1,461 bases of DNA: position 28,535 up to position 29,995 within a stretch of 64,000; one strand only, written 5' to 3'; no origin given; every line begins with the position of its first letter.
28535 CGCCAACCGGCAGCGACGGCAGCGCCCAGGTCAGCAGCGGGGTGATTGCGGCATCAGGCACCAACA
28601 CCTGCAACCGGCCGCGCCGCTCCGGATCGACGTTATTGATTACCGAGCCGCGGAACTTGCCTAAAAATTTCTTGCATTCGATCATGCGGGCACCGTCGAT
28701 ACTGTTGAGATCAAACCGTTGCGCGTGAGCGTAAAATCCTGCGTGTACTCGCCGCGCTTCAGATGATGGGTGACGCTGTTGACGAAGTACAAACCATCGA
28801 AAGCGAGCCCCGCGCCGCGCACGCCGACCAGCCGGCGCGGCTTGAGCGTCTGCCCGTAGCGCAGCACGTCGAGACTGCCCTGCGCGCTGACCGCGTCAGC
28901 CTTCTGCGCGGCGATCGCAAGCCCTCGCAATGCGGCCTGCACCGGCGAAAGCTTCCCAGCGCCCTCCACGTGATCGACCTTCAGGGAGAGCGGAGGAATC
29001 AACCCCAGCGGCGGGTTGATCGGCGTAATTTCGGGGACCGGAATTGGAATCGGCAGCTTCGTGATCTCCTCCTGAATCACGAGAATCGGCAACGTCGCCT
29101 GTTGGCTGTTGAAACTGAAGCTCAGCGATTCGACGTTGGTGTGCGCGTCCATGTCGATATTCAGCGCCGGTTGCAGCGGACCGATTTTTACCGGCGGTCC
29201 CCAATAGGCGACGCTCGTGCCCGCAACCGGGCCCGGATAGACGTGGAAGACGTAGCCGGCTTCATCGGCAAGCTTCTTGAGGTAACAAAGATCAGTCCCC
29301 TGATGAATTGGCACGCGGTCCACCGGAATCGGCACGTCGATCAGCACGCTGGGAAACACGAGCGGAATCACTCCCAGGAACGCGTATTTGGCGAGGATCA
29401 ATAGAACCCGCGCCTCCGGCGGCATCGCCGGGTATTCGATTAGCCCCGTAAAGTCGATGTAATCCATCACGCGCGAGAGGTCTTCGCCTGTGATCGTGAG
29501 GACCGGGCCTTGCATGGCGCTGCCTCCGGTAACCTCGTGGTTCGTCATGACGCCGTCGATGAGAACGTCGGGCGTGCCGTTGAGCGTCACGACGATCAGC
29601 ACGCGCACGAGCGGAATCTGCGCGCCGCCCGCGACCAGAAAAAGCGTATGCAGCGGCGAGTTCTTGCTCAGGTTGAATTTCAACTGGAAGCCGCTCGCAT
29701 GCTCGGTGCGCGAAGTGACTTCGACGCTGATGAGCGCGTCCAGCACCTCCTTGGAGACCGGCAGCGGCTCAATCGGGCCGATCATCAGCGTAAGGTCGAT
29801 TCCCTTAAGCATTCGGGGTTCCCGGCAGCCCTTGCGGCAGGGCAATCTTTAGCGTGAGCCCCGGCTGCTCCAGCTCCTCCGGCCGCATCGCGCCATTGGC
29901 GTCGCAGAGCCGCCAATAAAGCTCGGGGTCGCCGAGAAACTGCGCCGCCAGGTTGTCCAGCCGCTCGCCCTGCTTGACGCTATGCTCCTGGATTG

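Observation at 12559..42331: Complete, compact extracellular contractile injection system (eCIS) operon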

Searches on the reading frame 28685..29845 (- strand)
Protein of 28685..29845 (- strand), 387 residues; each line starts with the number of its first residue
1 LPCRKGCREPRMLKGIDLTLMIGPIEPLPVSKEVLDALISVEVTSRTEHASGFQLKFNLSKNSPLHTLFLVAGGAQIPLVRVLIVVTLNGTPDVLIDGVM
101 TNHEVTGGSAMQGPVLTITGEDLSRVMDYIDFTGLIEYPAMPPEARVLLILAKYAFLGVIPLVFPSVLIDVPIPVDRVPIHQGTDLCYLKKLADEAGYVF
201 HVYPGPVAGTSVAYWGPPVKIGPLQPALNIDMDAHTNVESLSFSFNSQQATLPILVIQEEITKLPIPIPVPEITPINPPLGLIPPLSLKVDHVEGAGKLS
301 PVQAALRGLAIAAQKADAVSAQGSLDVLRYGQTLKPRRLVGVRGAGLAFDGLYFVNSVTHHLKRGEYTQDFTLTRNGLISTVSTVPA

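Call 4: search_protein_families(library=pfam, proteins=[window:28685-29845:-], max_evalue=0.01)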
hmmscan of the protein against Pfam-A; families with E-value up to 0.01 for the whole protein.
window:28685-29845:- (387 aa): 0 families

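Call 27: search_solved_structures(query=window:28685-29812:-, max_evalue=1)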
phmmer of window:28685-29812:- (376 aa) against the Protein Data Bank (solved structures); distinct sequences matched with E-value up to 1: 0.

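Call 32: search_protein_families(library=pfam, proteins=[window:28685-29812:-], max_evalue=5)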
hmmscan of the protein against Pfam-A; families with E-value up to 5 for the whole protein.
window:28685-29812:- (376 aa): 0 families

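Call 64: search_solved_structures(query=A2, max_evalue=1)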
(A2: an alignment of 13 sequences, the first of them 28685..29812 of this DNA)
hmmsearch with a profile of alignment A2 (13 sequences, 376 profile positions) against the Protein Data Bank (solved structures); distinct sequences matched with E-value up to 1: 6.
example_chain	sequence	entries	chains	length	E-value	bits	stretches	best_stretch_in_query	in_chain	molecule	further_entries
9rce_F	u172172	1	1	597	3.3e-16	62.3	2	34-195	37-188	Type VI secretion system tip protein VgrG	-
7aef_q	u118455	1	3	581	5.2e-08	35.3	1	27-155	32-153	Phosphoserine phosphatase SerB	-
9gtr_q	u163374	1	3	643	3.3e-06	29.3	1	69-354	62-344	Gp5/Type VI secretion system Vgr protein OB-fold domain-containing protein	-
7b5h_AJ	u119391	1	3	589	8.4e-06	28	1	30-358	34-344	All3320 protein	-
6sjl_A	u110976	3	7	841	0.057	15.4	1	87-220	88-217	Putative type VI secretion protein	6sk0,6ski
2j6b_A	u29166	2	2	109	0.17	13.8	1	8-78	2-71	AFV3-109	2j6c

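Call 96: search_protein_families(library=ncbifam, proteins=[window:28685-29812:-], max_evalue=0.01)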
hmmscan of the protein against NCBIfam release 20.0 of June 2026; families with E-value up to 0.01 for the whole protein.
window:28685-29812:- (376 aa): 1 family
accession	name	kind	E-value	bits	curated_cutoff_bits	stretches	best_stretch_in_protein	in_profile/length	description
NF033848.1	VgrG_rel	hypoth_equivalog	0.0026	16.1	275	1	301-362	285-348/547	VgrG-related protein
